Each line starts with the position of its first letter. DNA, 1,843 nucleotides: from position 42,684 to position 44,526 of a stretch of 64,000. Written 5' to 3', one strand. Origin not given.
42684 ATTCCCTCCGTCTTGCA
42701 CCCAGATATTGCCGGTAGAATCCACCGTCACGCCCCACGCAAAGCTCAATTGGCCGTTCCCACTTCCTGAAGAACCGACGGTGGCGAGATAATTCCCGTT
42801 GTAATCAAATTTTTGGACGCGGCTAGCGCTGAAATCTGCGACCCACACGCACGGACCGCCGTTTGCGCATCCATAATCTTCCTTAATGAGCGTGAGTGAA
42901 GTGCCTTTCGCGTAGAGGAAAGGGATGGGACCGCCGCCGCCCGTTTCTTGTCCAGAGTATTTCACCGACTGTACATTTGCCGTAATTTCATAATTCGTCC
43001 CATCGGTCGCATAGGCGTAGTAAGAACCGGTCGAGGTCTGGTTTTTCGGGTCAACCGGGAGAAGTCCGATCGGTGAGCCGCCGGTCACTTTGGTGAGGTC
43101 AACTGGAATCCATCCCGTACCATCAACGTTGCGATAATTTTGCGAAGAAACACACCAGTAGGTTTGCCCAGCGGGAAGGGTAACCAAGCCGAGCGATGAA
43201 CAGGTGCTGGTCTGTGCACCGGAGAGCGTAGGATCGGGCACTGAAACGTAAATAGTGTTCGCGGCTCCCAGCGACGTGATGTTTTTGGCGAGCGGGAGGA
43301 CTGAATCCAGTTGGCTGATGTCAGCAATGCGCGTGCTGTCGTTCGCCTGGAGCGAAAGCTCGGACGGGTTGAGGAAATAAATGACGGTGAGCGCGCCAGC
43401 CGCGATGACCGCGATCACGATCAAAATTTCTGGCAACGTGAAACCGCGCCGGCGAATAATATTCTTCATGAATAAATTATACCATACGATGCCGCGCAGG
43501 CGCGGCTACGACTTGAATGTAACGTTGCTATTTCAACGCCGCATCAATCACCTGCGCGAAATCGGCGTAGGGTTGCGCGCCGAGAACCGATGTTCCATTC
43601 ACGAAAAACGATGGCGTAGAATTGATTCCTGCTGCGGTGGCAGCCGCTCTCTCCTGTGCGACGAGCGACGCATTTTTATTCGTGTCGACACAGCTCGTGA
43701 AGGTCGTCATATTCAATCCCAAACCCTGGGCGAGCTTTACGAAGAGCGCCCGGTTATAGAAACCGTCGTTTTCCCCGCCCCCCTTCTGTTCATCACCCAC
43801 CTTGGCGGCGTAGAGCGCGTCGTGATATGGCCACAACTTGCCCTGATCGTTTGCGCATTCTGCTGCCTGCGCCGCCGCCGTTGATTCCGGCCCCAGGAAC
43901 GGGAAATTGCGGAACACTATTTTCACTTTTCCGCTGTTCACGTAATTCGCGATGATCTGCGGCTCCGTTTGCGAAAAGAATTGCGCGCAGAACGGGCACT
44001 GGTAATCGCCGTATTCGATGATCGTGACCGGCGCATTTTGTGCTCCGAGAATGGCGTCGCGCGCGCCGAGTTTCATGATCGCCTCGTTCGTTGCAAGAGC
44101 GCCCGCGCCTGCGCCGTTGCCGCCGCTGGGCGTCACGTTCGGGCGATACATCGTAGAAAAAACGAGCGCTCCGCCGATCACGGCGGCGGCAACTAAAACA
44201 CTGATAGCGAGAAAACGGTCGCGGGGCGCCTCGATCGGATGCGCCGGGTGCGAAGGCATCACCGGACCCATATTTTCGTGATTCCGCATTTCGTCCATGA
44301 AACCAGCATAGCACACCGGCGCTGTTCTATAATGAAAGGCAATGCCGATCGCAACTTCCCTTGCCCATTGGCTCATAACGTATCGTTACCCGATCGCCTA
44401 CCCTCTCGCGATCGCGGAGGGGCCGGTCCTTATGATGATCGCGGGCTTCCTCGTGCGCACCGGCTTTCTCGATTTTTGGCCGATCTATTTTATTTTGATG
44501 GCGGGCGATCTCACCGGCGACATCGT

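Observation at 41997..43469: Pilin-NHL fusion: type IV pilin N-terminal domain joined to a six-bladed NHL beta-propeller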

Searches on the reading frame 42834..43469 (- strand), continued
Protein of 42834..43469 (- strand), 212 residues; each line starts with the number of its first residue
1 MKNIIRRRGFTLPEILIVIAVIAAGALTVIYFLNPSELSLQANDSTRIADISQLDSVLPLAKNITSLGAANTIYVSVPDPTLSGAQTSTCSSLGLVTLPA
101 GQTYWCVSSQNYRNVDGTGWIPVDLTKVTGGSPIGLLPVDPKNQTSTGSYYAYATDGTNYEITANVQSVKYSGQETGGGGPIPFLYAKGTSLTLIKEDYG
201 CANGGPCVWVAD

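Call 70: search_solved_structures(query=A5, max_evalue=1, show_alignments=2)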
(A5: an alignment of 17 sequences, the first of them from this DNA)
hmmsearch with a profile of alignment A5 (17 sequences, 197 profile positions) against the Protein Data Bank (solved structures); distinct sequences matched with E-value up to 1: 22.
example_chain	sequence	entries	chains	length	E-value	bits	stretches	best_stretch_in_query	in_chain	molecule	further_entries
7tgg_A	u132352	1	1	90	4.3e-08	36.1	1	3-62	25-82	Geopilin domain 1 protein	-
9egp_A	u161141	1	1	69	2.6e-07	33.5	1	3-61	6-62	Geopilin domain 1 protein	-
2m7g_A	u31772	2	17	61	4.1e-06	29.6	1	8-63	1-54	Geopilin domain 1 protein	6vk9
6xxd_A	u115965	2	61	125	5.2e-06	29.3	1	8-80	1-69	PilA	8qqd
9laa_A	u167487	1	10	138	2.4e-05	27.1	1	1-114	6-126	Type IV pilin protein PilA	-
5wda_A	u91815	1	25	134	2.7e-05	27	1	8-70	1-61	General secretion pathway protein G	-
8tum_e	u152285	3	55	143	0.00027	23.7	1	8-84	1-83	Type IV major pilin protein PilA | Pilin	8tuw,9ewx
8tob_GA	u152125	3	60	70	0.00057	22.6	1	9-62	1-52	Fimbrial protein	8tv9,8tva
8tj2_C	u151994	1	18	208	0.0007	22.4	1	8-56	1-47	Type IV major pilin protein PilA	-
1oqw_A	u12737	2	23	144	0.0013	21.5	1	8-57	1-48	Fimbrial protein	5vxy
8qqj_J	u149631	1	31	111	0.0014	21.4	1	8-101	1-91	Type IV narrow pilus major component PilA5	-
3sok_A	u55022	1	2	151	0.0016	21.2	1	8-41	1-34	Fimbrial protein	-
9lab_B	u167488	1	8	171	0.0016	21.2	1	2-26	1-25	MSHA major pilin subunit MshA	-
6xxe_A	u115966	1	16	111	0.0042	19.8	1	8-78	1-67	Uncharacterized protein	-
2hi2_A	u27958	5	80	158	0.0054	19.5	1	8-27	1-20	Fimbrial protein | PilA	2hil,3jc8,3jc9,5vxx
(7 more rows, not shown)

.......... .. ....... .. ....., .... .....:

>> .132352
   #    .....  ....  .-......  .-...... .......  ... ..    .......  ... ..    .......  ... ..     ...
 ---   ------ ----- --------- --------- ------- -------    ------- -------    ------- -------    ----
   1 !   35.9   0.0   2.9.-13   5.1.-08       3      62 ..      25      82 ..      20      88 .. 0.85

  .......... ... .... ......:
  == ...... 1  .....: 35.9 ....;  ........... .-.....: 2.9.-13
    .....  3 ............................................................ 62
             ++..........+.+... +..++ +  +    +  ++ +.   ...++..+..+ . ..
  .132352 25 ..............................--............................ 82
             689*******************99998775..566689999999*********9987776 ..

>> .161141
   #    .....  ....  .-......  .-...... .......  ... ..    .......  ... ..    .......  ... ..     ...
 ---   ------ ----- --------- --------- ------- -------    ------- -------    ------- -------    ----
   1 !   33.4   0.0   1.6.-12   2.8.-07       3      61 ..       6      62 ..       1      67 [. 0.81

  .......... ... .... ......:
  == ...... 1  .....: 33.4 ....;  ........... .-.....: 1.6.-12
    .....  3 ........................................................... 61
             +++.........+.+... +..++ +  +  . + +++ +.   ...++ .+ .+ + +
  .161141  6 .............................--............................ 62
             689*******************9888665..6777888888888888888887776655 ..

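Call 73: search_protein_families(library=pfam, proteins=[P0172, P0170, P0227, P0311], max_evalue=0.01)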
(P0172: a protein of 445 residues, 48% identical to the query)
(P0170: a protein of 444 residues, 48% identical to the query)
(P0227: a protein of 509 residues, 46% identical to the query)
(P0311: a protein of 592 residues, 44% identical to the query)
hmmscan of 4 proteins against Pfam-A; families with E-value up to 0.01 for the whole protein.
P0172 (445 aa): 1 family
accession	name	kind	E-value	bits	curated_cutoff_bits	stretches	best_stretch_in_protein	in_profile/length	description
PF07963.17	N_methyl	-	3.5e-07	30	21.2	1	21-44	3-26/27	Prokaryotic N-terminal methylation motif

P0170 (444 aa): 1 family
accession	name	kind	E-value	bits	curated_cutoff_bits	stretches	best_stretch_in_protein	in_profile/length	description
PF07963.17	N_methyl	-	3.2e-08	33.2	21.2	1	13-36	3-26/27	Prokaryotic N-terminal methylation motif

P0227 (509 aa): 1 family
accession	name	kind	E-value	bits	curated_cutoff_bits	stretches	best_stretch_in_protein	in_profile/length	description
PF07963.17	N_methyl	-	2.5e-07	30.4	21.2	1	5-29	2-26/27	Prokaryotic N-terminal methylation motif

P0311 (592 aa): 2 families
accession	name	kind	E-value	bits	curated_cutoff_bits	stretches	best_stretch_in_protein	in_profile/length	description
PF13884.11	Peptidase_S74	-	2e-09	38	22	1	485-539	1-56/58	Chaperone of endosialidase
PF07963.17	N_methyl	-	1.7e-05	24.6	21.2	1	3-25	4-26/27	Prokaryotic N-terminal methylation motif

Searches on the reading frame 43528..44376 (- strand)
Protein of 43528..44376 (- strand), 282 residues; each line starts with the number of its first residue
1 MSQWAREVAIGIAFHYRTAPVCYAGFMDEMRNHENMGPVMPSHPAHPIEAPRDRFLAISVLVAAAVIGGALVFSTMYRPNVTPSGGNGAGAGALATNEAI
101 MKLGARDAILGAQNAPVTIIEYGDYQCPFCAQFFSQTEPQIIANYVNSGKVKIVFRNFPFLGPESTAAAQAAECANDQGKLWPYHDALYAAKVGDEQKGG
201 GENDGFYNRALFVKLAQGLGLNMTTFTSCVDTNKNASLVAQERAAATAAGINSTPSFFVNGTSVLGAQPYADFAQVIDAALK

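Call 18: search_protein_families(library=pfam, proteins=[window:43528-44376:-], max_evalue=0.001)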
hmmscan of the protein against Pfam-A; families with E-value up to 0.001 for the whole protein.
window:43528-44376:- (282 aa): 3 families
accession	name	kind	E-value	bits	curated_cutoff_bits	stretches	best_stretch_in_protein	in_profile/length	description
PF13462.12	Thioredoxin_4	-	5.9e-37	127.8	23.2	1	107-279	5-165/165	Thioredoxin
PF01323.26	DSBA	-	1.9e-16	60.8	25.6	1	118-277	1-190/191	DSBA-like thioredoxin domain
PF13098.12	Thioredoxin_2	-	6.3e-05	23.7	27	1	117-276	7-103/104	Thioredoxin-like domain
